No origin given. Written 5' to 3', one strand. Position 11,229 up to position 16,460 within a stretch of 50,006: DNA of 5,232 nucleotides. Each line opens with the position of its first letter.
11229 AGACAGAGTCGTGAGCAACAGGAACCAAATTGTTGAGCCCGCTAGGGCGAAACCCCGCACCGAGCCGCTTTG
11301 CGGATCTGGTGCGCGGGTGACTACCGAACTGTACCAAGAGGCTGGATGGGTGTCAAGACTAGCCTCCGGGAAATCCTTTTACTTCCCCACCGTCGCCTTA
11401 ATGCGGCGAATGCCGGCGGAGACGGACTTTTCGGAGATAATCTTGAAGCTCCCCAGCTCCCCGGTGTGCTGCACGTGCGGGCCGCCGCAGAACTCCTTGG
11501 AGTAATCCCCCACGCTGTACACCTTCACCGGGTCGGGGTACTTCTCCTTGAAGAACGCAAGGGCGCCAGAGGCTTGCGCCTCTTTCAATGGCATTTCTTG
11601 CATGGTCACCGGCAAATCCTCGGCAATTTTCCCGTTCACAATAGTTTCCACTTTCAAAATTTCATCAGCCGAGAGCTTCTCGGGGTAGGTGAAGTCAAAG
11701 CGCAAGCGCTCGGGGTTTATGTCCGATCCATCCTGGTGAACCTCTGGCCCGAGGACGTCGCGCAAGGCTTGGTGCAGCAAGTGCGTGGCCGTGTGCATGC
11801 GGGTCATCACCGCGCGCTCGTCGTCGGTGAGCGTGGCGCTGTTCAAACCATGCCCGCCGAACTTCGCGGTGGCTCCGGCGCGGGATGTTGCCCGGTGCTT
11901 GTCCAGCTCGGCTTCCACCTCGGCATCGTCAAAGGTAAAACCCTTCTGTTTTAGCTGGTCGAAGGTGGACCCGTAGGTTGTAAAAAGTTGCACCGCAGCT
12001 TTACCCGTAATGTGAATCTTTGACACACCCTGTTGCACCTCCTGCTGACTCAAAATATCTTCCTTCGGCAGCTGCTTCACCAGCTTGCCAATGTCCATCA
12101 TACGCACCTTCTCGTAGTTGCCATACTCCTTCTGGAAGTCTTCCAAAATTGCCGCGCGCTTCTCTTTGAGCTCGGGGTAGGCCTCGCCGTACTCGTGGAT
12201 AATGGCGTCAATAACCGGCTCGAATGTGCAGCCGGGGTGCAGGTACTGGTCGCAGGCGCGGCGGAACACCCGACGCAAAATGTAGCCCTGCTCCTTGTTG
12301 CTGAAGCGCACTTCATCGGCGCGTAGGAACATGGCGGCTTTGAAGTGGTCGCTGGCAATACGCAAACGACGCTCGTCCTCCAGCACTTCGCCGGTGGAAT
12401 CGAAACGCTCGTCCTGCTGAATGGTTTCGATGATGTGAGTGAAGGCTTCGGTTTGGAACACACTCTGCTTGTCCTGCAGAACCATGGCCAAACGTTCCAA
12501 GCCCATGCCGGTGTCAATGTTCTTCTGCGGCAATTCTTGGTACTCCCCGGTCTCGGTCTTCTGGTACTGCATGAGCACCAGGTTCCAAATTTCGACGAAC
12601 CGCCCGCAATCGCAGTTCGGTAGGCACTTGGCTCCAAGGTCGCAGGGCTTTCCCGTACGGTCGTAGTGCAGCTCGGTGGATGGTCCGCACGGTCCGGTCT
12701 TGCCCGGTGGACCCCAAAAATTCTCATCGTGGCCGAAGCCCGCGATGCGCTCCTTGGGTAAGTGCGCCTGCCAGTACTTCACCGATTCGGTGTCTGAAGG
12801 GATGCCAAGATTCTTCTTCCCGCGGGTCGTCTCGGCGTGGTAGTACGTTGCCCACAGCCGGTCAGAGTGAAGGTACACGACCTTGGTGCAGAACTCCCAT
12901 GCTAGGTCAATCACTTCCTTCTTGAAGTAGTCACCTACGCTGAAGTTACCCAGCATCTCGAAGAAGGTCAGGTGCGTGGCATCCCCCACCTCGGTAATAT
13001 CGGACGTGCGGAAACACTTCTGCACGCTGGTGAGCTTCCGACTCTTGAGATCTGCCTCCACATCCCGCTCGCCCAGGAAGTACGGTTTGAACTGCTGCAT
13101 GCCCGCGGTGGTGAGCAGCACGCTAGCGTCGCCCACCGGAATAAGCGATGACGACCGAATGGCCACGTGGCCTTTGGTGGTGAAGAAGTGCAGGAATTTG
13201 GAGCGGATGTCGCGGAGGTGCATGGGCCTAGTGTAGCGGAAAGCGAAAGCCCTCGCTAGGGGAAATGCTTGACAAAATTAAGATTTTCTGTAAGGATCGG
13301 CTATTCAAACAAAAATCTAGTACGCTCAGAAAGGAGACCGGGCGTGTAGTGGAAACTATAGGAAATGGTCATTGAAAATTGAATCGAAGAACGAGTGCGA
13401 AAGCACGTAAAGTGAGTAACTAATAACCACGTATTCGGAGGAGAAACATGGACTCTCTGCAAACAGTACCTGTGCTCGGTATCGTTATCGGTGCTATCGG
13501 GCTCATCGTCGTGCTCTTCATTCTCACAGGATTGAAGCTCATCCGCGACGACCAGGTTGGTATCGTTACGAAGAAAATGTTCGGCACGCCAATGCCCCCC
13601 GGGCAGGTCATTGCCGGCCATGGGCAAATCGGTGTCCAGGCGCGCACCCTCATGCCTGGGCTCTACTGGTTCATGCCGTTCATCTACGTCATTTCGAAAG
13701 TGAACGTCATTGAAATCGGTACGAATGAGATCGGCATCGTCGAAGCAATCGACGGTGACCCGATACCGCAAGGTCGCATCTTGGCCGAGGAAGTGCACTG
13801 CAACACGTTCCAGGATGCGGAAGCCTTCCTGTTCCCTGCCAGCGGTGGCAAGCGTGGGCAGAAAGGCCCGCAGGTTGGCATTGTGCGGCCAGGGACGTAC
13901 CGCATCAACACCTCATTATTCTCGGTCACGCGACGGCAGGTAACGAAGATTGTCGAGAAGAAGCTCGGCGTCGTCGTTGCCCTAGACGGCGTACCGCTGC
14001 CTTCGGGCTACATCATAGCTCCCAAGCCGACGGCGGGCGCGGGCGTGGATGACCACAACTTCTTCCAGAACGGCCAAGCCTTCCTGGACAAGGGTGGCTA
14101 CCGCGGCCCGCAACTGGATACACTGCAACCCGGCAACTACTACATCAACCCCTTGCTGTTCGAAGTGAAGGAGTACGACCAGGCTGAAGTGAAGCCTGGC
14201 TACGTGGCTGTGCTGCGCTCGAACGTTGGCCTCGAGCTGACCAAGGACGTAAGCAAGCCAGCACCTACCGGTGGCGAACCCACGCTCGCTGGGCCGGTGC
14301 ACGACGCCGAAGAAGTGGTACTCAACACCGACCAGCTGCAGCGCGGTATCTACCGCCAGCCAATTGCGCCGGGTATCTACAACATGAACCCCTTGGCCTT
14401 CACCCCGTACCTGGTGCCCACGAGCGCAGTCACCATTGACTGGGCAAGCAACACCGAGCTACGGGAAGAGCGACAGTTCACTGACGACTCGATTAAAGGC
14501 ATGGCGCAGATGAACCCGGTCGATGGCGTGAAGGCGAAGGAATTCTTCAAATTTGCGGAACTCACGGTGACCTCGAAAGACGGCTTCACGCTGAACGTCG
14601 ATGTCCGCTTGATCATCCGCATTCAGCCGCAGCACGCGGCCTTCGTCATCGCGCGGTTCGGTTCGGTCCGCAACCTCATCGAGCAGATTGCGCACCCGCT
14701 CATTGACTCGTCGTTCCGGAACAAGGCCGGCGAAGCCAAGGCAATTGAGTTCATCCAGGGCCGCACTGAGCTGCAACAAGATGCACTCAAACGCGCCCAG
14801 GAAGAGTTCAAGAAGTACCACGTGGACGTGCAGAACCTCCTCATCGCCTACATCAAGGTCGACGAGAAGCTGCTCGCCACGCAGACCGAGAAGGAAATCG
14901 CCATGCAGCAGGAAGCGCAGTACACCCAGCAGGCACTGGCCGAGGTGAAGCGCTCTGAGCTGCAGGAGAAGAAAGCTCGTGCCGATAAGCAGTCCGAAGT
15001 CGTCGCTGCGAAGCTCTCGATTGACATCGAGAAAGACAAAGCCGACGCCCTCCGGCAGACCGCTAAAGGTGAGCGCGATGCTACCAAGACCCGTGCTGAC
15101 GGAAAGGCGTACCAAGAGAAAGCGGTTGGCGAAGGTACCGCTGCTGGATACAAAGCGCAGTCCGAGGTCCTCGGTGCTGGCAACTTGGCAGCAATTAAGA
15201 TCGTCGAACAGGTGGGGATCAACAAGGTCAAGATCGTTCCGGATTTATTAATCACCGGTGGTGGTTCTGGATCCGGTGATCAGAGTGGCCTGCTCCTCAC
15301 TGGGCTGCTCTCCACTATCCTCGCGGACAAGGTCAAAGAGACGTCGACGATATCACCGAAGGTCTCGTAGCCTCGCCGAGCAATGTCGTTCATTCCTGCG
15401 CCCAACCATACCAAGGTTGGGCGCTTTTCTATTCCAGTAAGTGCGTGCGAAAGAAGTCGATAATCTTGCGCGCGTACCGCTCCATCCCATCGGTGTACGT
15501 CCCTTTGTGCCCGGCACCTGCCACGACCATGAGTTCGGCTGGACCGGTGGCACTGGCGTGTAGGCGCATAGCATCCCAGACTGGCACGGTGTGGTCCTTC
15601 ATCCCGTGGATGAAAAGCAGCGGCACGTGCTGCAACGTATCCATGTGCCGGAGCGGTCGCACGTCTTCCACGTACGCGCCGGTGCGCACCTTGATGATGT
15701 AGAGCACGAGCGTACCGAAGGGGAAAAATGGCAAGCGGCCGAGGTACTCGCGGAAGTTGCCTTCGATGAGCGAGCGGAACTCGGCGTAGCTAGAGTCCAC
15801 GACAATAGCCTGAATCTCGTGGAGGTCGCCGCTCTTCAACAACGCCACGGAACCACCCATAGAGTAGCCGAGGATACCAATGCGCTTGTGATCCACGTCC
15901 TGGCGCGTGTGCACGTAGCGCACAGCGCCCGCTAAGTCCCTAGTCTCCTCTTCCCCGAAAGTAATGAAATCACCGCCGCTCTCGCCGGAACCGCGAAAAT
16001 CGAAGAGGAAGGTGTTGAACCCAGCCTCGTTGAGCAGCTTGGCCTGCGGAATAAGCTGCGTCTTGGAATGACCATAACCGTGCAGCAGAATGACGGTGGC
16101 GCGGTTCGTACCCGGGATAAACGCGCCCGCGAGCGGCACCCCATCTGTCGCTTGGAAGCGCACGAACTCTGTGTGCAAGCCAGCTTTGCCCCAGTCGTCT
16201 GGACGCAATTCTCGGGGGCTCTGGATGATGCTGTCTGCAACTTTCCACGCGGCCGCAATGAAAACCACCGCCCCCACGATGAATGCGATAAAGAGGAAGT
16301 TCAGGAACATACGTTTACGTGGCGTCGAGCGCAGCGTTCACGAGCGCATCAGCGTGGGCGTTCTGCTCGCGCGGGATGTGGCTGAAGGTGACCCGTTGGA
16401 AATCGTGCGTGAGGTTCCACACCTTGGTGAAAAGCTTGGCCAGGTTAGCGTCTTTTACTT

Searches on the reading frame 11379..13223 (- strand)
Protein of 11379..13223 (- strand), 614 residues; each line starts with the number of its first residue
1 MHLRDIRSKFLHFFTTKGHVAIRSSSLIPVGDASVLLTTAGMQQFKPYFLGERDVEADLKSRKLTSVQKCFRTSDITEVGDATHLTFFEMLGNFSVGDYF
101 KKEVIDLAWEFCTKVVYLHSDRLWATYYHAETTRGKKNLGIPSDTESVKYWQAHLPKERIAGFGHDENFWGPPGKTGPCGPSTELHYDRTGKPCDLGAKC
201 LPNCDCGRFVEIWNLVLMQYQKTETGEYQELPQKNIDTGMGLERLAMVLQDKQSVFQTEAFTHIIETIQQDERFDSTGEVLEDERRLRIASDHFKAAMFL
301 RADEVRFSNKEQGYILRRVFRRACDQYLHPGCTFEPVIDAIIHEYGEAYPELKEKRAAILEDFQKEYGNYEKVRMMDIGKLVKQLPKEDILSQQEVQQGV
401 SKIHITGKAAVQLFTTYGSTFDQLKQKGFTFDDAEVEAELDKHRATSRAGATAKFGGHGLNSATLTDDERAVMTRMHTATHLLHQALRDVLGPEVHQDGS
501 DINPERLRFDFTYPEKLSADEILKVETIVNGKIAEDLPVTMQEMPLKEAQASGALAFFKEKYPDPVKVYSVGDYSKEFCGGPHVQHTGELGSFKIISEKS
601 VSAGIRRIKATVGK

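Call 47: search_protein_families(library=pfam, proteins=[window:11379-13223:-], max_evalue=0.00001)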
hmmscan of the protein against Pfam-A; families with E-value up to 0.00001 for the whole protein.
window:11379-13223:- (614 aa): 2 families
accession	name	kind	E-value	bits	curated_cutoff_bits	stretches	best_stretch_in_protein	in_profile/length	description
PF01411.24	tRNA-synt_2c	-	1.7e-105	354.1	30.3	1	5-454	1-435/552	tRNA synthetases class II (A)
PF07973.19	tRNA_SAD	-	9.5e-18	64.3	24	1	566-608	1-43/44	Threonyl and Alanyl tRNA synthetase second additional domain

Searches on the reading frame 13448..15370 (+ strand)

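Call 48: search_protein_families(library=pfam, proteins=[window:13448-15370:+], max_evalue=0.00001)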
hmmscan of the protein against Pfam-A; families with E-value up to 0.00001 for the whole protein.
window:13448-15370:+ (640 aa): 1 family
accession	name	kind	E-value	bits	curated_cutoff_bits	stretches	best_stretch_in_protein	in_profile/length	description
PF01145.31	Band_7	-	1.2e-23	84.5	23.6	1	290-497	10-173/176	SPFH domain / Band 7 family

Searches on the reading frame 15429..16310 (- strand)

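Call 48: search_protein_families(library=pfam, proteins=[window:15429-16310:-], max_evalue=0.00001)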
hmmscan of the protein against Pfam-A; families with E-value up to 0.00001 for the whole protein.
window:15429-16310:- (293 aa): 7 families
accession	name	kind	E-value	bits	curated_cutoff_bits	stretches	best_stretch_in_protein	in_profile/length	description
PF00326.27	Peptidase_S9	-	6.9e-18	65.3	22.6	2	89-158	6-80/213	Prolyl oligopeptidase family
PF00561.26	Abhydrolase_1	-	8.8e-17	62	25.8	1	72-174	2-102/245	alpha/beta hydrolase fold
PF12146.15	Hydrolase_4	-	3.1e-15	56.6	27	1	69-170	3-105/239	Serine aminopeptidase, S33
PF12697.13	Abhydrolase_6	-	1.1e-11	46.3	26.3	1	73-280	1-215/217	Alpha/beta hydrolase family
PF02129.25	Peptidase_S15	-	3.4e-09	37.2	23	1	93-175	47-129/262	X-Pro dipeptidyl-peptidase (S15 family)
PF01738.24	DLH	-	4.4e-07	30.2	21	0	122-170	77-125/217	Dienelactone hydrolase family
PF20434.5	BD-FAE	-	5.9e-07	29.6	26.8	0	73-160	16-107/215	BD-FAE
